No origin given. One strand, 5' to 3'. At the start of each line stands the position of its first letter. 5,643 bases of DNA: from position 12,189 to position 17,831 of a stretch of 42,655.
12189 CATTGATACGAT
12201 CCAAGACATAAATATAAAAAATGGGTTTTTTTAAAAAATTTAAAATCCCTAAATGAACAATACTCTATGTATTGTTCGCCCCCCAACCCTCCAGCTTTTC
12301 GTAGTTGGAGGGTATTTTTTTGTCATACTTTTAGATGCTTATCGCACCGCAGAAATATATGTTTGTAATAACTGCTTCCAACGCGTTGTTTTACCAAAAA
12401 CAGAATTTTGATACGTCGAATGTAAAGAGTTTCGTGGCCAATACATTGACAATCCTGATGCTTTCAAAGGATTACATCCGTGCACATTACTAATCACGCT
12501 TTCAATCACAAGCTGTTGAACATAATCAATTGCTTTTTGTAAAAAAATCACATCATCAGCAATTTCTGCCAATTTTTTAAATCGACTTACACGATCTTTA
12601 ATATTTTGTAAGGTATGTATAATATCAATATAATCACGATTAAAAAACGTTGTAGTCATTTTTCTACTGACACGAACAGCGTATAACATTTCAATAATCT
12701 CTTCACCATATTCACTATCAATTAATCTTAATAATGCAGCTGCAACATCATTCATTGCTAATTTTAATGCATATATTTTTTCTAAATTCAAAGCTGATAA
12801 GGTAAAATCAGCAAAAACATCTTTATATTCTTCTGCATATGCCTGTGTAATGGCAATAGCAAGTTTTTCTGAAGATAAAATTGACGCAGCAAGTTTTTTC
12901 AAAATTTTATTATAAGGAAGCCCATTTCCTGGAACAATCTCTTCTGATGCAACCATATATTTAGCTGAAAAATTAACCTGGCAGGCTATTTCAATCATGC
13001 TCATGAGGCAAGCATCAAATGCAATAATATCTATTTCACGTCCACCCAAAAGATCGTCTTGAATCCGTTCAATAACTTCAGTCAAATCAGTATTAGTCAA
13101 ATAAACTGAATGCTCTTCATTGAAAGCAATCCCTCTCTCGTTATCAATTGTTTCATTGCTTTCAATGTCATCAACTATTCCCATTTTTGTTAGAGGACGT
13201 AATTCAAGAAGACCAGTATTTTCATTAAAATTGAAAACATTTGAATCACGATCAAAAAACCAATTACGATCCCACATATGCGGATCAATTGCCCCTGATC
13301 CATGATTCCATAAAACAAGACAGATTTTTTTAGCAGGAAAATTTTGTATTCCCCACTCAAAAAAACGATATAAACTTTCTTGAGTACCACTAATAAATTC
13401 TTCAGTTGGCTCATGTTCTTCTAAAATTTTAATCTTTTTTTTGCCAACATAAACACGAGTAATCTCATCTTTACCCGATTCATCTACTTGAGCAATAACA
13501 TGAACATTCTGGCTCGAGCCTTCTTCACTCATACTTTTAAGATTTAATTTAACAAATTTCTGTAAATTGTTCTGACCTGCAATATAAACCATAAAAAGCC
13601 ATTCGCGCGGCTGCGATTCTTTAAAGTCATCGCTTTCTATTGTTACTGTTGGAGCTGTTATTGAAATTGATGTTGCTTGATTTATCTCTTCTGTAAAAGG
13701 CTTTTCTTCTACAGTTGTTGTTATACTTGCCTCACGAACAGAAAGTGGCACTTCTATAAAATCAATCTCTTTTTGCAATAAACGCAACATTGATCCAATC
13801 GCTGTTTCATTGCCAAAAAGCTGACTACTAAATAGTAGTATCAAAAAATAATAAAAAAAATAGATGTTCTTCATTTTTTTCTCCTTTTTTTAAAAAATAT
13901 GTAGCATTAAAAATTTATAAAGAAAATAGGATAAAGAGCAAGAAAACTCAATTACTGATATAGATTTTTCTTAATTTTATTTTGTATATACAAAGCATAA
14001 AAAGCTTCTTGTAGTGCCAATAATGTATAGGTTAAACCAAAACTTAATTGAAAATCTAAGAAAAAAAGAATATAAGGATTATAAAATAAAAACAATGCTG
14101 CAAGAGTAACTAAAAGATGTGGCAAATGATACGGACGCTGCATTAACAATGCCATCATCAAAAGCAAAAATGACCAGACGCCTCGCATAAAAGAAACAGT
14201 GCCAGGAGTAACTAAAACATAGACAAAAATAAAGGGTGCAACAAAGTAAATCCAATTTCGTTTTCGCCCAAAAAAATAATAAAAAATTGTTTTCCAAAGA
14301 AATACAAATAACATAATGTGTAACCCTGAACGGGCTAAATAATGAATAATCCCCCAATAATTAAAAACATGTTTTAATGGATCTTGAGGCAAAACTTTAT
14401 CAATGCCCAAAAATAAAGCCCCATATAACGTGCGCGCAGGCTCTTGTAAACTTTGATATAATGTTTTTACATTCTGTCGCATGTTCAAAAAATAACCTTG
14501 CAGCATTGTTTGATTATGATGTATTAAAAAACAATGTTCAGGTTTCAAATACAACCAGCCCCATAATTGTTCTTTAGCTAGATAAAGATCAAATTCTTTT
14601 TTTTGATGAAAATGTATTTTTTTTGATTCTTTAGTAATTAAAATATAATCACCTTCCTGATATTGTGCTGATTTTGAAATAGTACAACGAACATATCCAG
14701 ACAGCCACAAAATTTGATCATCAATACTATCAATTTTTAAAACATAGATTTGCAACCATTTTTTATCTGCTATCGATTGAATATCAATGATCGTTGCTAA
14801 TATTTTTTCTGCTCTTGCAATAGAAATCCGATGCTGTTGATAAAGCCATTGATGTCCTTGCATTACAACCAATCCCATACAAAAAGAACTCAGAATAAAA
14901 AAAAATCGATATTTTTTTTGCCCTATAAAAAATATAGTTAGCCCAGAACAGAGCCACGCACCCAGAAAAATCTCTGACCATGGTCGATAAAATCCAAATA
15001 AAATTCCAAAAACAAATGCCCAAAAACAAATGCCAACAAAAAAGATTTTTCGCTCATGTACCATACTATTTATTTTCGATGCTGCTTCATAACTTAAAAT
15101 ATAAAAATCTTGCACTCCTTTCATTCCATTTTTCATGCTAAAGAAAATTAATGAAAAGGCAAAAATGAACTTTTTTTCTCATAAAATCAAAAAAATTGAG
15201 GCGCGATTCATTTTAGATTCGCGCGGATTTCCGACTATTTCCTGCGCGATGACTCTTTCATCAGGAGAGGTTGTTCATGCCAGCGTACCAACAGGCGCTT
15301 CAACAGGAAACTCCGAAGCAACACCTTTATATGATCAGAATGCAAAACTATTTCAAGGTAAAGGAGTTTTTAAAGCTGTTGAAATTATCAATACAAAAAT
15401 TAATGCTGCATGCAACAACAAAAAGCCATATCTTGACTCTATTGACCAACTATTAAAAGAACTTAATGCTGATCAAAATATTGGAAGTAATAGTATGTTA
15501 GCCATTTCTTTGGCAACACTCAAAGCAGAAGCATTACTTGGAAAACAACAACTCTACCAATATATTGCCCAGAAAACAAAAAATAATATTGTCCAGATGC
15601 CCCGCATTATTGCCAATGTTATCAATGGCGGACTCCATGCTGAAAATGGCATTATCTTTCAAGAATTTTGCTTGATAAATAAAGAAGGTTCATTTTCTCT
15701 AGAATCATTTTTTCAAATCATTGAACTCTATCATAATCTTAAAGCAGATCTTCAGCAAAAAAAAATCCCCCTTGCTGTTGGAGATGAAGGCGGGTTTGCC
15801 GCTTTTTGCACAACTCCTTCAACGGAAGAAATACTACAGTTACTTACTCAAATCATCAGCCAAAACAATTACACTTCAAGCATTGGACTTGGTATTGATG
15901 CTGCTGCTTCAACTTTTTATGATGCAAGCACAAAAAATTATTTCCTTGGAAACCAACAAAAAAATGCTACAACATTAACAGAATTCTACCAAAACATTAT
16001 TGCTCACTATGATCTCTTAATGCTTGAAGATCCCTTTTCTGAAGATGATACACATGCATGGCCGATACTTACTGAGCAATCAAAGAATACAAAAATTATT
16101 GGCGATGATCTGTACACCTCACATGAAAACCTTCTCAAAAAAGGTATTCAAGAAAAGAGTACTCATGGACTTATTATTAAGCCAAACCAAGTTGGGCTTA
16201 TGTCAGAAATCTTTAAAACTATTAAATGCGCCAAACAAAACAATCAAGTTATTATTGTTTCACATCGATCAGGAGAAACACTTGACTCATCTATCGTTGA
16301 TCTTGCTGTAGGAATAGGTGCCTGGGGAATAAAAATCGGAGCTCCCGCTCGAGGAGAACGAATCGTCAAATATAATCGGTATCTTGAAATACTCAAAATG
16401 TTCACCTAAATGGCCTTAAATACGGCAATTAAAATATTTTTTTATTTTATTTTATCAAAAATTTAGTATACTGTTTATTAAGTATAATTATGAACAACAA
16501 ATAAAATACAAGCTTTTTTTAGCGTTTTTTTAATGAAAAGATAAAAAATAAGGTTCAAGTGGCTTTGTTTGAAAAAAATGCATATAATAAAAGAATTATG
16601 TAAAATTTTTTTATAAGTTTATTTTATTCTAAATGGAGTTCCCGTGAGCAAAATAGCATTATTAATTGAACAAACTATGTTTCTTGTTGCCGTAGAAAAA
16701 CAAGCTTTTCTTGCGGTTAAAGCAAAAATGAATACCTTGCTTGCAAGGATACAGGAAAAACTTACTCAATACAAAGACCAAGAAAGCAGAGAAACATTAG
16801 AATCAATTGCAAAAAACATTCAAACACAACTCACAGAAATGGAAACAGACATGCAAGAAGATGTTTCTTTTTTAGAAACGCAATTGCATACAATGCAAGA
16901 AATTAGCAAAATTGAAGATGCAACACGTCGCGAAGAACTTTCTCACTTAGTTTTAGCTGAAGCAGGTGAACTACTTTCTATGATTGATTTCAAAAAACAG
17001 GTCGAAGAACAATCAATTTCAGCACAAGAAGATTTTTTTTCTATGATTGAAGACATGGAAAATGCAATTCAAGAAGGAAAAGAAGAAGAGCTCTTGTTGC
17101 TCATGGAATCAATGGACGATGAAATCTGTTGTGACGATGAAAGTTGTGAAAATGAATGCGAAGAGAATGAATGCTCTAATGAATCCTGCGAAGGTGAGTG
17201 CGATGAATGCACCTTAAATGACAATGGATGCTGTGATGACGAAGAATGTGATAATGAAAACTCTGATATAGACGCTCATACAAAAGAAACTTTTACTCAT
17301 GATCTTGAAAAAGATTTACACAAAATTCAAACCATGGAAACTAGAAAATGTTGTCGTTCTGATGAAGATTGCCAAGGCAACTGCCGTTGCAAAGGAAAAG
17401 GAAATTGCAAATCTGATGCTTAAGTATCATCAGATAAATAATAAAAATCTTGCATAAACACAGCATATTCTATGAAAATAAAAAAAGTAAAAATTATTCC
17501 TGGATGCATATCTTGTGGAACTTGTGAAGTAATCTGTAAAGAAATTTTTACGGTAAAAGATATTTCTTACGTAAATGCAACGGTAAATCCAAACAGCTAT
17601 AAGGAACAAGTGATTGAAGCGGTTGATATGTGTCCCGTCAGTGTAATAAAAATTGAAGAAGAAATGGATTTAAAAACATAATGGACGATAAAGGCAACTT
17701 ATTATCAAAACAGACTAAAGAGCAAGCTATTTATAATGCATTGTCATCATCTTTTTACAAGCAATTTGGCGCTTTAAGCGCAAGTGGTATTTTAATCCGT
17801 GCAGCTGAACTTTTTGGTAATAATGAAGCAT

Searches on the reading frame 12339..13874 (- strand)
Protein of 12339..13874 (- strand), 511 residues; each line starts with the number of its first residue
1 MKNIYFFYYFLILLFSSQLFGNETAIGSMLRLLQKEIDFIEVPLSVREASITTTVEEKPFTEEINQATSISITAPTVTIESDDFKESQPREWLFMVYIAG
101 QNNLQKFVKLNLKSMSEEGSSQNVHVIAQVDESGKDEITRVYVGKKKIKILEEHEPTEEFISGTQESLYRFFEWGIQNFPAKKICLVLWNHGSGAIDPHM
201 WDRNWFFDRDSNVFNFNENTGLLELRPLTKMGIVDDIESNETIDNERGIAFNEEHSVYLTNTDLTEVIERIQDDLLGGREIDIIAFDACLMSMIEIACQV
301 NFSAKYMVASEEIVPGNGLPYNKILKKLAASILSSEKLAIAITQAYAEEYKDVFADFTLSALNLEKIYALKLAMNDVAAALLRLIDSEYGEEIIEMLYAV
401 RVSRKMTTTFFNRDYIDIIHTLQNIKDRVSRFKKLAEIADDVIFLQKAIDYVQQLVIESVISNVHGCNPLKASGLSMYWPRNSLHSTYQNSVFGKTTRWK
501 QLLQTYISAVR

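Call 6: search_protein_families(library=pfam, proteins=[window:12339-13874:-], max_evalue=0.001)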
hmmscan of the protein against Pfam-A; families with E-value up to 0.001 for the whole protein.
window:12339-13874:- (511 aa): 1 family
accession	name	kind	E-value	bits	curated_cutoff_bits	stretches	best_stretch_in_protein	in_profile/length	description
PF03415.19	Peptidase_C11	-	5.4e-41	141.8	25.8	2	244-434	106-292/359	Clostripain family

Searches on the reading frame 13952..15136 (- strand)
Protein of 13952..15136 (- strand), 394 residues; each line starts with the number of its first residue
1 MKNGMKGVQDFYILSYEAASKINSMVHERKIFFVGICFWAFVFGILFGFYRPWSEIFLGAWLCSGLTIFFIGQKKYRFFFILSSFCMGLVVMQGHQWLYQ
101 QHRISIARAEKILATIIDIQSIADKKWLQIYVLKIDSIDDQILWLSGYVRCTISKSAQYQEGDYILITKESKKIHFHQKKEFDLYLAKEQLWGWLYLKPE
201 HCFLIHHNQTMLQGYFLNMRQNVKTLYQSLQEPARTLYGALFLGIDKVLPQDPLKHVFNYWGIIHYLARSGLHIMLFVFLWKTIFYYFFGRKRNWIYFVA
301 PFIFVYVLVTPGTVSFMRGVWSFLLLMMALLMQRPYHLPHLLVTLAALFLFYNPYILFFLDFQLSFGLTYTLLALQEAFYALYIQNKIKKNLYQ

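Call 6: search_protein_families(library=pfam, proteins=[window:13952-15136:-], max_evalue=0.001)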
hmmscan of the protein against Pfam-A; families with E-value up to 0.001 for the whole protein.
window:13952-15136:- (394 aa): 2 families
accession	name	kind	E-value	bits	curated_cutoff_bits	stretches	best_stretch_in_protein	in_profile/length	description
PF03772.21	Competence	-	1.8e-21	77.1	23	1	252-380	11-142/270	Competence protein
PF13567.11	DUF4131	-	6.2e-06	26.4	31.6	1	51-175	3-134/165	Domain of unknown function (DUF4131)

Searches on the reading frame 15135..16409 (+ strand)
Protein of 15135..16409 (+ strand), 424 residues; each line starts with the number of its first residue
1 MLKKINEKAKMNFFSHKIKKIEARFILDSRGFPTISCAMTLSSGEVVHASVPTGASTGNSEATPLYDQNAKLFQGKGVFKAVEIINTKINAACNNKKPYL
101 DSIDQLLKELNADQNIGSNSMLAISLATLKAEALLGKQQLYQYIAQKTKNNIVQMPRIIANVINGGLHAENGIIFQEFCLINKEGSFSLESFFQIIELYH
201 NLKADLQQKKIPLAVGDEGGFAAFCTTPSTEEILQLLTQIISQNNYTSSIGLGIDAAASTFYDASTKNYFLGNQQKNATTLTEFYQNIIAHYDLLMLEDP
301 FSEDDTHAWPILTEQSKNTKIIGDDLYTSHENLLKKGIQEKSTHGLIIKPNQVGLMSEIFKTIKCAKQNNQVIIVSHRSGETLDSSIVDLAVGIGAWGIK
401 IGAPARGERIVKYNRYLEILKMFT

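Call 6: search_protein_families(library=pfam, proteins=[window:15135-16409:+], max_evalue=0.001)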
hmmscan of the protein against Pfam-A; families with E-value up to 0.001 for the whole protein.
window:15135-16409:+ (424 aa): 2 families
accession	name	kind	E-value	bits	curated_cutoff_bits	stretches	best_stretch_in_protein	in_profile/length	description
PF00113.28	Enolase_C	-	9.9e-65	219.2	21.5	1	155-419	4-277/296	Enolase, C-terminal TIM barrel domain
PF03952.21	Enolase_N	-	1.6e-31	109.6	35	1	18-144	1-131/131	Enolase, N-terminal domain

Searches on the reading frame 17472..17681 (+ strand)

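Call 66: search_protein_families(library=pfam, proteins=[window:17472-17681:+], max_evalue=0.01)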
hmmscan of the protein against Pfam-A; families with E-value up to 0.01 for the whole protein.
window:17472-17681:+ (69 aa): 3 families
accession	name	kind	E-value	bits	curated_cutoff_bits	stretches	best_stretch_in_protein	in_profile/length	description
PF13370.11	Fer4_13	-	1.2e-10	42.3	24.5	1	12-60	6-57/58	4Fe-4S single cluster domain of Ferredoxin I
PF13459.11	Fer4_15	-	2.7e-05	25.2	22.4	1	12-61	8-66/66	4Fe-4S single cluster domain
PF12838.12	Fer4_7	-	0.0011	19.8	27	0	12-55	2-13/52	4Fe-4S dicluster domain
